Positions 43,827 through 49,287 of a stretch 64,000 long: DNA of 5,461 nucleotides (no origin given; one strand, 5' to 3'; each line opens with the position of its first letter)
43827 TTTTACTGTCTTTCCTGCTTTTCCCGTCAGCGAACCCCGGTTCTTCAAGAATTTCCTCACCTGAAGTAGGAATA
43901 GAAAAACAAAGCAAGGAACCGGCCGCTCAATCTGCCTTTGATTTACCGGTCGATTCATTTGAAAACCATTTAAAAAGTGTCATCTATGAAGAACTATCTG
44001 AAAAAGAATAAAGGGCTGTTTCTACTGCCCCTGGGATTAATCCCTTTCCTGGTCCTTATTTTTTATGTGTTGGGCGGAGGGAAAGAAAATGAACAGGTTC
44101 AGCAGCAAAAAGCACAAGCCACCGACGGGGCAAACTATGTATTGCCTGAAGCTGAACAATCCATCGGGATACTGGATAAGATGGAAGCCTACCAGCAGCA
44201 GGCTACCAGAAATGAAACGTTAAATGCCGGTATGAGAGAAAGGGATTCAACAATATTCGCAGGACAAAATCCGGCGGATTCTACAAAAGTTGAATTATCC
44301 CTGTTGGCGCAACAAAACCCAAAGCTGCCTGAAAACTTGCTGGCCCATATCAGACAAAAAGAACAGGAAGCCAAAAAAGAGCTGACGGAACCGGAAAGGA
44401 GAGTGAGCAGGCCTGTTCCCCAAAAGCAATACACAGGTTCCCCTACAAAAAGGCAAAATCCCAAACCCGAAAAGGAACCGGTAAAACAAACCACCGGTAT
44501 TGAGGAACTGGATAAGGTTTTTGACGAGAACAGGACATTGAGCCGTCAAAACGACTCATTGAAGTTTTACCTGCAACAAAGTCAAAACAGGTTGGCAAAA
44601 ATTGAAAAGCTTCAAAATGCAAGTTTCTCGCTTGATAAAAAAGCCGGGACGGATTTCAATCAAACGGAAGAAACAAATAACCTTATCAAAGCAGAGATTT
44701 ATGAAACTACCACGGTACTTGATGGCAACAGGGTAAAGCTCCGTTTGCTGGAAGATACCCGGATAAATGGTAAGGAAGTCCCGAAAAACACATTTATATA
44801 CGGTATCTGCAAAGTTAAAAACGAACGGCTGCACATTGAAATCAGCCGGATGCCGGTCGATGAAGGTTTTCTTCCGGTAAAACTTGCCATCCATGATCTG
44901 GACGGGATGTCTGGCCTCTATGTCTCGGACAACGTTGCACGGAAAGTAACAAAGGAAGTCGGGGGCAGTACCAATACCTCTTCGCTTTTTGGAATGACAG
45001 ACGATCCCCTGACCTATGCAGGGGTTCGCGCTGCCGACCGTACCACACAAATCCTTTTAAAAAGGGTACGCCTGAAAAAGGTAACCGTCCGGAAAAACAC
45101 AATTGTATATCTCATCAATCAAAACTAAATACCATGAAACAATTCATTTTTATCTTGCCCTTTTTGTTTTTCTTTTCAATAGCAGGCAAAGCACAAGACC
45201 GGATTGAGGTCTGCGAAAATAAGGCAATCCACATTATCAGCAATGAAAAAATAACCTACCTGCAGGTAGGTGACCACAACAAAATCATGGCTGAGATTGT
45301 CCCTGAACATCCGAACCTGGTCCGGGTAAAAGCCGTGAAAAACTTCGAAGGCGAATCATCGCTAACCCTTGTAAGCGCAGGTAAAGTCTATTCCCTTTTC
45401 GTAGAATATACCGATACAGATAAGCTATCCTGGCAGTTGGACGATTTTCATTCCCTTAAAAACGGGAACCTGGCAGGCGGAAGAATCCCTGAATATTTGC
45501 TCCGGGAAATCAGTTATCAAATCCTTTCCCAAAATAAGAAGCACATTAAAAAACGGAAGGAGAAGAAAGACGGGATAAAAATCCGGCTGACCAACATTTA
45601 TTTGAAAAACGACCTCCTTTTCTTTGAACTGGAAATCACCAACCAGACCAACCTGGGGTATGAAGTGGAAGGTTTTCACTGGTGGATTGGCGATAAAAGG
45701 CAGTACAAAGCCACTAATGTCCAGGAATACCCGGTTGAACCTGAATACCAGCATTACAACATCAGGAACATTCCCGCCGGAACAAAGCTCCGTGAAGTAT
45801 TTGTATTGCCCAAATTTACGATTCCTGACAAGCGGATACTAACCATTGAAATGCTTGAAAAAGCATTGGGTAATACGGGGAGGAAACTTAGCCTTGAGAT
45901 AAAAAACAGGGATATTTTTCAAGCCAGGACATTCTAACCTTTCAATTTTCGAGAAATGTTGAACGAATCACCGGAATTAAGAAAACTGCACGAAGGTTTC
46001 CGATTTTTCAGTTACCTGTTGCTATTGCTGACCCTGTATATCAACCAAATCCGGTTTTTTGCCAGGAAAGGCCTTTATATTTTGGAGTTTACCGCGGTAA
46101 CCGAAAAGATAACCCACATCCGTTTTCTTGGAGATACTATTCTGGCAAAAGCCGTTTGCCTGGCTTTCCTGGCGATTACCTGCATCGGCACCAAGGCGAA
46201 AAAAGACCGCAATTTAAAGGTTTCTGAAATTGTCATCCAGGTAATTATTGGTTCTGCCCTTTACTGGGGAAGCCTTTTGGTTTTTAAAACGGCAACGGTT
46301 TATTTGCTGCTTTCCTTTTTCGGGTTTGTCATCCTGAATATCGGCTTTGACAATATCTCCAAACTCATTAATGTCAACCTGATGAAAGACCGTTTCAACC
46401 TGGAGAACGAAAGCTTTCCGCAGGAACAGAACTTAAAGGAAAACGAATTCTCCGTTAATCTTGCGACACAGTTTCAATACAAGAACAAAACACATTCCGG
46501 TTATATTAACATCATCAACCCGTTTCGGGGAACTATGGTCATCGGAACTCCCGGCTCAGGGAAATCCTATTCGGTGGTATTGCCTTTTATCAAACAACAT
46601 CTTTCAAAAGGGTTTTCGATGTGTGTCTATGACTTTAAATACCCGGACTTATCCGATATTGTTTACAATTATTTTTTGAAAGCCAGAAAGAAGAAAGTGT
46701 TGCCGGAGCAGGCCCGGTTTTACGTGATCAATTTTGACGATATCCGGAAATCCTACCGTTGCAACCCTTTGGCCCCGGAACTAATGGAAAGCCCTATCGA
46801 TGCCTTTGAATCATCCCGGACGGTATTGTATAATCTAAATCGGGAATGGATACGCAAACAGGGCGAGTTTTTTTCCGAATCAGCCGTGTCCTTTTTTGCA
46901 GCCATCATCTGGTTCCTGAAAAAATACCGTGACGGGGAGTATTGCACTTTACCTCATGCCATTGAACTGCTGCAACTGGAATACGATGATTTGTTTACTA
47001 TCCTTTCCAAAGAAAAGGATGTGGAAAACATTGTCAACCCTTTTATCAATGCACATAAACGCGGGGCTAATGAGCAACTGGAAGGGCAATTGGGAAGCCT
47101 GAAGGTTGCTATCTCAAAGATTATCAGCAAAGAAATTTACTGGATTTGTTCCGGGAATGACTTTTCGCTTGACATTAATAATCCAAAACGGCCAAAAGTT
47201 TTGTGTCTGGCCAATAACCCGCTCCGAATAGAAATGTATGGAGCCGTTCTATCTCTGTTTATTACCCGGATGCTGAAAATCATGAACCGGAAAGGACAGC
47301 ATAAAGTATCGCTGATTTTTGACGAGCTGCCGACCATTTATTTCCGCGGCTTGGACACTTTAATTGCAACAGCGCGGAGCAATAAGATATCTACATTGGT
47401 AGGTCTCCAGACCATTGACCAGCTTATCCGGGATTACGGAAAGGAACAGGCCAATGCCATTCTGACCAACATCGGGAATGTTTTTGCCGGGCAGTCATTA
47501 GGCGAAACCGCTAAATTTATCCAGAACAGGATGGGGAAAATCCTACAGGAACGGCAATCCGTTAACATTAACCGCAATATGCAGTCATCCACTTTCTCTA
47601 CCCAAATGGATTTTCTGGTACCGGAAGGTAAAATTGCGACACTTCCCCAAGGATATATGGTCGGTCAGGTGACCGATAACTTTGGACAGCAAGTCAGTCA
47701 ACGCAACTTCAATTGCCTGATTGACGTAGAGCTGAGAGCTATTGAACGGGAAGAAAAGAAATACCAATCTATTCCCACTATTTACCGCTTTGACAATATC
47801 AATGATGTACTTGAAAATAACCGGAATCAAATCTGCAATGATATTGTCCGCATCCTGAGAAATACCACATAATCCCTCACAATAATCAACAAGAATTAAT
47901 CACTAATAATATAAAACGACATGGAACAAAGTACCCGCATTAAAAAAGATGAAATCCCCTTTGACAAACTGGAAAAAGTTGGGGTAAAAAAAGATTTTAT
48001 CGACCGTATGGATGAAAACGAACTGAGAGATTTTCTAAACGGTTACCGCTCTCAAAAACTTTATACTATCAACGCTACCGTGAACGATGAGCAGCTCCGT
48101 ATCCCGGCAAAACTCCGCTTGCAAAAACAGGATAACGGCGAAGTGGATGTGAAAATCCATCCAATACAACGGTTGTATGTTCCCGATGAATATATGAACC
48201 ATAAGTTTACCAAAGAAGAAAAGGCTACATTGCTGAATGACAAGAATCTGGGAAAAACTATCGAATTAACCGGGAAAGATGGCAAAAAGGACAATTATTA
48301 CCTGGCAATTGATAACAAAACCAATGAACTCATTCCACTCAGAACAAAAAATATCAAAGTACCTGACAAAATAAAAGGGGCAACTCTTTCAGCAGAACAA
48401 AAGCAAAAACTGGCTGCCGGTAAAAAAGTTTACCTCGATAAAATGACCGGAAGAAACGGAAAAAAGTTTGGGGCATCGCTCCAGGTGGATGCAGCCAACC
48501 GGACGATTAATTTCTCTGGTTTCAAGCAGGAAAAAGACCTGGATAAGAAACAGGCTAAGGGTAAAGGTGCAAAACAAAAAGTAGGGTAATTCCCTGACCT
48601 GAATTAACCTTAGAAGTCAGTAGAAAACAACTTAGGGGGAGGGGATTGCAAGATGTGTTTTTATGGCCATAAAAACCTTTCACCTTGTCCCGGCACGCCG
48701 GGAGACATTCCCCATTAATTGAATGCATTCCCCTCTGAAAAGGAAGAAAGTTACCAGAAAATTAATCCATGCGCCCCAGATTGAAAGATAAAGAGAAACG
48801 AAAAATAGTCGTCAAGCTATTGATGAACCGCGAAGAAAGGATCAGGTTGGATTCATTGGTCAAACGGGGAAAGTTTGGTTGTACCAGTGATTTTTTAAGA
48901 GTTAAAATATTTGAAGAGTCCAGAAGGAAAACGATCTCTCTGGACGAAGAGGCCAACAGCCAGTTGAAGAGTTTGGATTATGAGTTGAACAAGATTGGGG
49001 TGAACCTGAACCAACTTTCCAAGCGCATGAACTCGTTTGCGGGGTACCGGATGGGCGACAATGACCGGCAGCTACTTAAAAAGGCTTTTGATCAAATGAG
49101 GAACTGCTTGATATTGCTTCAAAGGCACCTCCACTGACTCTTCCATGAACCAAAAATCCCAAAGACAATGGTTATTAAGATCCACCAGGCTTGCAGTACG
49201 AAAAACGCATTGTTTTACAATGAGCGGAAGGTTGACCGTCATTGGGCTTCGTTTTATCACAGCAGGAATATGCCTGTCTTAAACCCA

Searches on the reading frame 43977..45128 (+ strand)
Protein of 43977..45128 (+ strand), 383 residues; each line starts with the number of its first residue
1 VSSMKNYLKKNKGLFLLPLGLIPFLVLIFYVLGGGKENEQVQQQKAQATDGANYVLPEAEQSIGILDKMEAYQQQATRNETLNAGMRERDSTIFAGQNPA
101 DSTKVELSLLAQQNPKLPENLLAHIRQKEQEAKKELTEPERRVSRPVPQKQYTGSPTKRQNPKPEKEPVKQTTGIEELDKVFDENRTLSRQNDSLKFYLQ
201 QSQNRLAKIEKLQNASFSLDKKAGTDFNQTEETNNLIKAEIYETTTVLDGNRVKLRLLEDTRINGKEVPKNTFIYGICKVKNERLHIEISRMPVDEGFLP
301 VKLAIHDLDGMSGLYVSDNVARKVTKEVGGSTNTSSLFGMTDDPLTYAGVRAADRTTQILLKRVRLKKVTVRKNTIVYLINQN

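Call 6: search_protein_families(library=pfam, proteins=[window:43977-45128:+], max_evalue=0.001)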
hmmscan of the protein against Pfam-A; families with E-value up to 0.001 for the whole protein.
window:43977-45128:+ (383 aa): 1 family
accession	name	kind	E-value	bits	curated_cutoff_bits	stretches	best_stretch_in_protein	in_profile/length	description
PF12508.14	Transposon_TraM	-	1e-38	133.7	25.1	1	237-379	1-144/145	Conjugative transposon, TraM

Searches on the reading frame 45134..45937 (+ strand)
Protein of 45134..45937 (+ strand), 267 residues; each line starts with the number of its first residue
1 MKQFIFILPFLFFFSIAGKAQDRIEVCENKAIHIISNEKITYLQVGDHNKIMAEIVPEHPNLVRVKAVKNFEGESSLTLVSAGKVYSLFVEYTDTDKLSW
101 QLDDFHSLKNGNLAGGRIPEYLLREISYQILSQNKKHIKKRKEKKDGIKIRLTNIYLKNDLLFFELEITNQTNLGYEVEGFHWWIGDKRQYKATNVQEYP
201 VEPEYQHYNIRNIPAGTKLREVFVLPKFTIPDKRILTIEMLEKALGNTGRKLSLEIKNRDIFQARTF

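Call 8: search_protein_families(library=pfam, proteins=[window:45134-45937:+], max_evalue=0.001)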
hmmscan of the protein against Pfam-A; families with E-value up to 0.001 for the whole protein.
window:45134-45937:+ (267 aa): 1 family
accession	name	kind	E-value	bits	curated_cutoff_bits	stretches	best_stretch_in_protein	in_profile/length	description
PF13595.11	DUF4138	-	1.5e-49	169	31.1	1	24-266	1-244/245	Domain of unknown function (DUF4138)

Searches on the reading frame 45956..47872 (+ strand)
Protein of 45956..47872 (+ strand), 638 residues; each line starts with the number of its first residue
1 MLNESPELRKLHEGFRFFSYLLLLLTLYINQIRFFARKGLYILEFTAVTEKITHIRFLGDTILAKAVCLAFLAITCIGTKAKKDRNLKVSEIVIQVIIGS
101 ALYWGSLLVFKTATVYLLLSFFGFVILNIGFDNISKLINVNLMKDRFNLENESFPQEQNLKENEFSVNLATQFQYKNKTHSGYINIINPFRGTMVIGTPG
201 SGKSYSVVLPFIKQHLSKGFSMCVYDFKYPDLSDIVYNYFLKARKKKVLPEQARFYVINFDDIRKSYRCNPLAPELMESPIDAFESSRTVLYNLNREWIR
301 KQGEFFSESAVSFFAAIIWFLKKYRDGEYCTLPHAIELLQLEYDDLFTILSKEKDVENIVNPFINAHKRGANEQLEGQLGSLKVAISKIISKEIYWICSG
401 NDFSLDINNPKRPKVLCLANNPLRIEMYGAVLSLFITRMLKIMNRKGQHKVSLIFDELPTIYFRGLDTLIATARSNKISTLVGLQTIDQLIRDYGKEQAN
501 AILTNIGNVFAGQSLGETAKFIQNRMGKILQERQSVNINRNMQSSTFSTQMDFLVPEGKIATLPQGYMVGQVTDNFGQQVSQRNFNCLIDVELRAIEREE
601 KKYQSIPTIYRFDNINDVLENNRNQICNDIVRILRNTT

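Call 8: search_protein_families(library=pfam, proteins=[window:45956-47872:+], max_evalue=0.001)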
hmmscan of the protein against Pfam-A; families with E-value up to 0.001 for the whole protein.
window:45956-47872:+ (638 aa): 4 families
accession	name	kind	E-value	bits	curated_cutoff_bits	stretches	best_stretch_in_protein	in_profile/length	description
PF02534.20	T4SS-DNA_transf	-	7e-22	78.3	20.1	1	150-565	9-425/468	Type IV secretory system Conjugative DNA transfer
PF14293.11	YWFCY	-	4.5e-21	75.8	24.4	1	6-138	4-143/144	YWFCY protein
PF12696.13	TraG-D_C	-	2.6e-13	50.4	22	1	451-564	2-125/126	TraM recognition site of TraD and TraG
PF10412.15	TrwB_AAD_bind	-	2.9e-11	43.3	20.5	1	430-538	226-335/387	Type IV secretion-system coupling protein DNA-binding domain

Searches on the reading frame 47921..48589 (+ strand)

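Call 8: search_protein_families(library=pfam, proteins=[window:47921-48589:+], max_evalue=0.001)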
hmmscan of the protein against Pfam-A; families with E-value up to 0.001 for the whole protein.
window:47921-48589:+ (222 aa): 3 families
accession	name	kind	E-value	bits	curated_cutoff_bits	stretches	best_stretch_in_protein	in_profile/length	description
PF13101.12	DUF3945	-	2.1e-23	82.2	21.9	1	131-180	1-50/50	Protein of unknown function (DUF3945)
PF13351.11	DUF4099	-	3.7e-17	62.8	22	1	7-84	1-75/82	Protein of unknown function (DUF4099)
PF13342.12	Toprim_Crpt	-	1.1e-07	32.2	32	1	145-198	4-57/60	C-terminal repeat of topoisomerase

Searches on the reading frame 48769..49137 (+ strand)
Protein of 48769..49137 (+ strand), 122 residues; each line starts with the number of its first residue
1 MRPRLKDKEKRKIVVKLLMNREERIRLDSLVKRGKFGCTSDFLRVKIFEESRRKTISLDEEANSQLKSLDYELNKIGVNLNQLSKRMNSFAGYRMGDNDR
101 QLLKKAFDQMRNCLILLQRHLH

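Call 8: search_protein_families(library=pfam, proteins=[window:48769-49137:+], max_evalue=0.001)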
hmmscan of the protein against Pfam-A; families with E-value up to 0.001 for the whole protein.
window:48769-49137:+ (122 aa): 2 families
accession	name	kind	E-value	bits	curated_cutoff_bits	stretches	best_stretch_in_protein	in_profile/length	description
PF19514.5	MobC_2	-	1.5e-06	28.4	27.5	1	6-89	17-100/140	MobC-like protein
PF05713.17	MobC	-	1.3e-05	26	23.2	1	72-91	3-20/45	Bacterial mobilisation protein (MobC)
